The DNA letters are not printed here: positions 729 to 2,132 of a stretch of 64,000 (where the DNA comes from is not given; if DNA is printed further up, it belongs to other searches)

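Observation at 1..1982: ParA-type ATPase fused to a glycogen-binding domain (CBM48), next to a GH57 alpha-glucan gene. This is a candidate glycogen-granule positioning system.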

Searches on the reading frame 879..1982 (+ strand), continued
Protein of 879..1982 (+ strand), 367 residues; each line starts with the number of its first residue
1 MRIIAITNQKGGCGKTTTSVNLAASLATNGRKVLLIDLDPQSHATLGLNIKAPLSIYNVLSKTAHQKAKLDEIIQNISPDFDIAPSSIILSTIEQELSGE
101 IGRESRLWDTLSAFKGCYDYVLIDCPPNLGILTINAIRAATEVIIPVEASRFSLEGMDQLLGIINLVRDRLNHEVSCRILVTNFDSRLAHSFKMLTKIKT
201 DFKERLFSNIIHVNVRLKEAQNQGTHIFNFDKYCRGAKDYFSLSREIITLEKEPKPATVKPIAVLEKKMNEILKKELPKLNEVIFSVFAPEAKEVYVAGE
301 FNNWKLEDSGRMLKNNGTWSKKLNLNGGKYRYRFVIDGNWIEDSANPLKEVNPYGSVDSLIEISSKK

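Call 24: search_solved_structures(query=window:879-1982:+, max_evalue=0.001, show_alignments=3)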
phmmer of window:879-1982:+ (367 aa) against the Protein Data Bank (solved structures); distinct sequences matched with E-value up to 0.001: 86 (the best 60 are shown).
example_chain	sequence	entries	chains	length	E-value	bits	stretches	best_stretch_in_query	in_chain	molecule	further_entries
8ray_B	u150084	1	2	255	2.6e-49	171.3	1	2-248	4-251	ParA family protein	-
1wcv_1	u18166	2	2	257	5.4e-39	137.4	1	2-250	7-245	SEGREGATION PROTEIN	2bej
2bek_A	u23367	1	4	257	7e-38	133.7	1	2-250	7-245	SEGREGATION PROTEIN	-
6iub_A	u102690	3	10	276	6.7e-35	123.9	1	2-247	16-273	SpoOJ regulator (Soj)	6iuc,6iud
8jmj_A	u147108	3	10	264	7.5e-34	120.5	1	2-247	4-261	SpoOJ regulator (Soj)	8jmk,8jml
4pfs_A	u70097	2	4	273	1.7e-33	119.3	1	2-240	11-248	Cobyrinic Acid a,c-diamide synthase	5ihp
5if9_A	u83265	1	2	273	1.7e-33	119.3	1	2-240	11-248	Cobyrinic Acid a,c-diamide synthase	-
3k9g_A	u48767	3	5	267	6e-17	64.9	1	2-208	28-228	PF-32 protein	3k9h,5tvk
7dut_A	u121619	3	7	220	1.9e-15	60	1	3-160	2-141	SOJ protein (Soj)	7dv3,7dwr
1ion_A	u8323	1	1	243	3.2e-12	49.3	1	2-146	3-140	PROBABLE CELL DIVISION INHIBITOR MIND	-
6noo_A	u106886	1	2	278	3.3e-12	49.3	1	1-165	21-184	Maintenance of carboxysome positioning A protein, MCDA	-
6non_A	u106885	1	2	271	3.4e-12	49.3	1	1-165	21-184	Cobyrinic acid ac-diamide synthase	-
3ez7_A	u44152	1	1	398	1.2e-11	47.5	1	3-169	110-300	Plasmid partition protein A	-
3ez2_A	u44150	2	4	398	1.6e-11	47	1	3-169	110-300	Plasmid partition protein A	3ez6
6nop_B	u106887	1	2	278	4.3e-11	45.6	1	1-165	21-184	Cobyrinic acid ac-diamide synthase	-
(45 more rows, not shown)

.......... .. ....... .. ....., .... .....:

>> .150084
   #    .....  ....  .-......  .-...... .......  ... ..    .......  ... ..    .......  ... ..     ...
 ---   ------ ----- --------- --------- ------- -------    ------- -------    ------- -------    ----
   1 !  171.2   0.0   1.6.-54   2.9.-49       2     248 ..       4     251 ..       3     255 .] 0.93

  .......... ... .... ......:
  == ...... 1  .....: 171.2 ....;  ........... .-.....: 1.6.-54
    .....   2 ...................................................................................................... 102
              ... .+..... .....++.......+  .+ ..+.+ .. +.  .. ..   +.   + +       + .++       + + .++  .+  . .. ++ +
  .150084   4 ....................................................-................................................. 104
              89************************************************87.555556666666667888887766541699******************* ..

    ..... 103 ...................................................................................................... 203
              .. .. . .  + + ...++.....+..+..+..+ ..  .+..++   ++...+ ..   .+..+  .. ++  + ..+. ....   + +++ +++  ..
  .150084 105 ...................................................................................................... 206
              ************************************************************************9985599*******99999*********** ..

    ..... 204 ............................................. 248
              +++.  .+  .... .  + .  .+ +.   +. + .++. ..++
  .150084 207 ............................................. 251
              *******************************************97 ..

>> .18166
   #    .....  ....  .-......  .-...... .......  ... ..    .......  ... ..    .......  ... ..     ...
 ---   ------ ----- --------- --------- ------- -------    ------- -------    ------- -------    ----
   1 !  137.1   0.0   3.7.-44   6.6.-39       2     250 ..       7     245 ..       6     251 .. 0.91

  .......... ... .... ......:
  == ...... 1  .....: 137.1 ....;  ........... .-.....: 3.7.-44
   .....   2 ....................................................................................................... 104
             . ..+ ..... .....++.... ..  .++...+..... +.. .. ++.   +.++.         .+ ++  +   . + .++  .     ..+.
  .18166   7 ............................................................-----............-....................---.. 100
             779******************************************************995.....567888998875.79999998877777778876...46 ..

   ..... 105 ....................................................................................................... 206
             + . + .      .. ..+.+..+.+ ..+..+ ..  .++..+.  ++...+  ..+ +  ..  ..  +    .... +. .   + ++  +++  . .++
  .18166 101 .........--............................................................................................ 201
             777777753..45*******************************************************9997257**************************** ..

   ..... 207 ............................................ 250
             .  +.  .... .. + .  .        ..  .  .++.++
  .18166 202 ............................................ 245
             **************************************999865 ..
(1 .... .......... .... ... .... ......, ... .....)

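Call 32: find_related_loci(query=A1, collection=genome_contigs, flank=10000)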
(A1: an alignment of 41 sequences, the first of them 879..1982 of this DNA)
Query A1 (367 aa) in genome_contigs; peptide patterns used: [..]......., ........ (x = any residue, [..] = any of these).
599 stretches matched a pattern (row limit reached: there are more); 585 encode a relative of the query (tblastn E <= 1e-3); the best 80 are kept; 80 distinct loci.
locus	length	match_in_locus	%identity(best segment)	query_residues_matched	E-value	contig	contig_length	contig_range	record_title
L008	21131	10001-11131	83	1-367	0e+0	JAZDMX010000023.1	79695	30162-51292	MAG: Candidatus Omnitrophota bacterium isolate MEGAHIT-group-0.683 k141_8280226, whole genome shotgun sequence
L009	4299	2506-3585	81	1-365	0e+0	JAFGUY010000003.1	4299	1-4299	MAG: Candidatus Omnitrophota bacterium isolate ZodW_Metabat.114 k87_436132, whole genome shotgun sequence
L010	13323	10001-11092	81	1-365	0e+0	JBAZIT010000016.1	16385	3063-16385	MAG: Candidatus Omnitrophota bacterium isolate SO_2017_LW4_101 scaffold_6902_c1_LW137-91_2017, whole genome shotgun sequ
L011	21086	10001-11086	82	1-363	0e+0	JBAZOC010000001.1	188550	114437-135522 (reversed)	MAG: Candidatus Omnitrophota bacterium isolate SO_2017_LW4_85 scaffold_238_c1_LW137-91_2017, whole genome shotgun sequen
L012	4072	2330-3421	81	1-365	0e+0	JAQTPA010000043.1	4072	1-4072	MAG: Candidatus Omnitrophota bacterium isolate STB_105 NODE_77692_length_4072_cov_21.291255_Sandtown_B, whole genome sho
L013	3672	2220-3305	73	1-364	0e+0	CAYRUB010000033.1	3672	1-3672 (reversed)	MAG TPA_asm: uncultured Planctomycetales bacterium isolate binchicken_co220_28 genome assembly, contig: NODE_17052_lengt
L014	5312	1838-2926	73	1-364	0e+0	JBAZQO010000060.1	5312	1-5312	MAG: Candidatus Omnitrophota bacterium isolate SO_2017_SWC_55 scaffold_13088_c1_LP-4_2017, whole genome shotgun sequence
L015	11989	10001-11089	75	1-364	0e+0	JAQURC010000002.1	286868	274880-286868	MAG: Candidatus Omnitrophota bacterium isolate STD1_64 NODE_63_length_286868_cov_12.540903_Sandtown_D1, whole genome sho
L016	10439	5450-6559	73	1-363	0e+0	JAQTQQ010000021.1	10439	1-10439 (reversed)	MAG: Candidatus Omnitrophota bacterium isolate STB_143 NODE_16684_length_10439_cov_9.146334_Sandtown_B, whole genome sho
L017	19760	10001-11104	73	1-367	0e+0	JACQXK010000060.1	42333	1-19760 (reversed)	MAG: Candidatus Omnitrophota bacterium isolate NC_groundwater_1513_Pr4_B-0.1um_40_4 SR1-18-B1_scaffold_261777, whole gen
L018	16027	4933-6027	70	1-366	0e+0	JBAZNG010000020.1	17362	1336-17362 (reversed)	MAG: Candidatus Omnitrophota bacterium isolate SO_2017_LW4_61 scaffold_6440_c1_LW137-91_2017, whole genome shotgun seque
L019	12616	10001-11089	73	1-364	0e+0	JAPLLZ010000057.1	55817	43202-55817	MAG: Candidatus Omnitrophota bacterium isolate LacPavin_0419_WC90_MAG_39_8 LacPavin_0419_WC90_scaffold_141592, whole gen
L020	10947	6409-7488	73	1-364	0e+0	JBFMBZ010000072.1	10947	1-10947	MAG: Candidatus Omnitrophota bacterium isolate MAG177 MAG177_72, whole genome shotgun sequence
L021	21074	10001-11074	71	1-363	0e+0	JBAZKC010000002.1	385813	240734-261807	MAG: Candidatus Omnitrophota bacterium isolate SO_2017_LW4_134 scaffold_69_c1_LW137-91_2017, whole genome shotgun sequen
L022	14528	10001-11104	73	1-364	0e+0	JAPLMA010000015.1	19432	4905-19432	MAG: Candidatus Omnitrophota bacterium isolate LacPavin_0920_WC70_MAG_40_20 LacPavin_0920_WC70_scaffold_481898, whole ge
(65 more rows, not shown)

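Call 38: search_protein_representatives(protein=window:879-1982:+)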
Query: 367 residues. Proteins with E-value up to 0.001 (for the whole library): 63803; up to 1e-10: 23945; up to 1e-30: 3249. The best 150 are listed.
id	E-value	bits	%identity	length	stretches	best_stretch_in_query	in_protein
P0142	4.0e-143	493.0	36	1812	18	283-364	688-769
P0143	2.7e-119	414.6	53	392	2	1-254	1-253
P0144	2.0e-93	329.6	46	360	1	1-364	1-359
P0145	3.2e-93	328.9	58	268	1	1-258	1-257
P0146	4.0e-92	325.3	45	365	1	1-363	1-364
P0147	1.4e-89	316.9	48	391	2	1-252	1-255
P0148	4.1e-89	315.4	48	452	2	1-249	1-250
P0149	1.3e-88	313.7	46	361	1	1-363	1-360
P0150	8.3e-87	307.8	47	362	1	1-363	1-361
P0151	1.5e-86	306.9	46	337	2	4-254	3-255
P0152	3.7e-86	305.7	45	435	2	1-266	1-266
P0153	4.0e-84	299.0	49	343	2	85-282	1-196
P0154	2.0e-83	296.7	45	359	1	1-356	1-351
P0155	2.4e-83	296.4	48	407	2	1-249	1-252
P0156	6.2e-83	295.1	42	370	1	1-363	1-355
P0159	4.4e-79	282.4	40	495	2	1-254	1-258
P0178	1.4e-74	267.6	37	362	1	1-363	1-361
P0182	1.6e-73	264.1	51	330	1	1-251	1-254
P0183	7.1e-73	262.0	35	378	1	1-366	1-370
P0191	2.1e-71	257.2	42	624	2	1-249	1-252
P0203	2.0e-68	247.4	41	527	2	1-252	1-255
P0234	4.0e-63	229.9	42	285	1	1-258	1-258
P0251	5.6e-60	219.6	39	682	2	1-248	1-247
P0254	8.8e-60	218.9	45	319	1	1-255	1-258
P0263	4.4e-58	213.4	34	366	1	1-363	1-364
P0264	5.6e-58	213.0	34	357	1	1-363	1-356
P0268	1.8e-57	211.3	35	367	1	1-363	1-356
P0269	2.0e-57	211.2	45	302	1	1-267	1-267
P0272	1.2e-56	208.6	42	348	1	1-257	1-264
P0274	2.0e-56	207.9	42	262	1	2-251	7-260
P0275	2.1e-56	207.8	45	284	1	1-257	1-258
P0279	3.3e-56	207.2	41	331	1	1-260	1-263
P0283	9.7e-56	205.6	33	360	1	1-363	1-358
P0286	3.7e-55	203.7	34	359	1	2-363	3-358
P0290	6.3e-55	203.0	31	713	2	6-250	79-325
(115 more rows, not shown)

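Call 39: list_cluster_members(proteins=[P0283, P0264, P0263, P0286, P0268, P0183, P0178, P0251, P0191, P0144])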
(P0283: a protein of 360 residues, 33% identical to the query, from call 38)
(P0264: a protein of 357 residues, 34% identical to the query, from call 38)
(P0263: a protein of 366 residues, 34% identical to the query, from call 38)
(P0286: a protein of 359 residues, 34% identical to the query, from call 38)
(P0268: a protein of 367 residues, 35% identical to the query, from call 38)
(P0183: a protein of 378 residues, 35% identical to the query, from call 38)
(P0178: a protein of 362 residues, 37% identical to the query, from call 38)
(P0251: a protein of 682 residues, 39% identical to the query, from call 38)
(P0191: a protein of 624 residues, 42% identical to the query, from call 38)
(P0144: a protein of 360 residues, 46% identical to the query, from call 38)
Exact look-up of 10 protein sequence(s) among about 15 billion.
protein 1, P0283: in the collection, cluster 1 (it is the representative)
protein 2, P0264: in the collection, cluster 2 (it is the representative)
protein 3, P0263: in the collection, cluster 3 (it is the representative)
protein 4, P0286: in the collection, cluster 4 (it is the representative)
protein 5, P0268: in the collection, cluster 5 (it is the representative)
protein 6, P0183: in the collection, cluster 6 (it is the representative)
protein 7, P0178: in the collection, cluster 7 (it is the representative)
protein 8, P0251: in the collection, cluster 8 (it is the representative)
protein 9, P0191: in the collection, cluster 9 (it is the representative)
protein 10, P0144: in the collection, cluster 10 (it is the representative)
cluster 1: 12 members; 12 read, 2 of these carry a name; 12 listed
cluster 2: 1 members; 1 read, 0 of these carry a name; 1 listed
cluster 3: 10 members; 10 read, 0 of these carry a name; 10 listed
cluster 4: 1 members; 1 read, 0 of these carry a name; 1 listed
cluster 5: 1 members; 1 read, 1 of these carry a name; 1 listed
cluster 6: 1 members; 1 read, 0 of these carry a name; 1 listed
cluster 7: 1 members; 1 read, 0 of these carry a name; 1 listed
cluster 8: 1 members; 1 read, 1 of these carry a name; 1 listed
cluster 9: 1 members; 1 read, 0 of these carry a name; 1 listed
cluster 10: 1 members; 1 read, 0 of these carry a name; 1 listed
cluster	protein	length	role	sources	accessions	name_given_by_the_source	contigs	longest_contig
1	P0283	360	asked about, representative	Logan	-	-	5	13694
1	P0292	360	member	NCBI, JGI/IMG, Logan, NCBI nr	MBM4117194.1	hypothetical protein FJ251_05525 [bacterium] | hypothetical protein [bacterium]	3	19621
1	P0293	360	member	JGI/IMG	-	chromosome partitioning protein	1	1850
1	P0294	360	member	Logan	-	-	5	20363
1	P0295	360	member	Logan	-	-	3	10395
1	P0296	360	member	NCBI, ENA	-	-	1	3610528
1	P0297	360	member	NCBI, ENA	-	-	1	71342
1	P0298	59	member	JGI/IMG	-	-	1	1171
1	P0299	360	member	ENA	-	-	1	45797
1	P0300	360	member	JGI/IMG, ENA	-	-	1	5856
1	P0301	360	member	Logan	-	-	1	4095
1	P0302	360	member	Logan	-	-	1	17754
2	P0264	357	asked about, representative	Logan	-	-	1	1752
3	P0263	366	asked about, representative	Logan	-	-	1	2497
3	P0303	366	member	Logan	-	-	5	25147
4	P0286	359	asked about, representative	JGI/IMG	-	-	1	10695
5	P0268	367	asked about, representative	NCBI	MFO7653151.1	MAG: AAA family ATPase [Candidatus Krumholzibacteriia bacterium]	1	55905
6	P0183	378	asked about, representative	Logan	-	-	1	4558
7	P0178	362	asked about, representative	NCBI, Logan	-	-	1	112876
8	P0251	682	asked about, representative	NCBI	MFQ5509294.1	MAG: AAA family ATPase [Leptospirillia bacterium]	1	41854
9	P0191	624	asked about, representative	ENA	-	-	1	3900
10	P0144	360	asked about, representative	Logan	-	-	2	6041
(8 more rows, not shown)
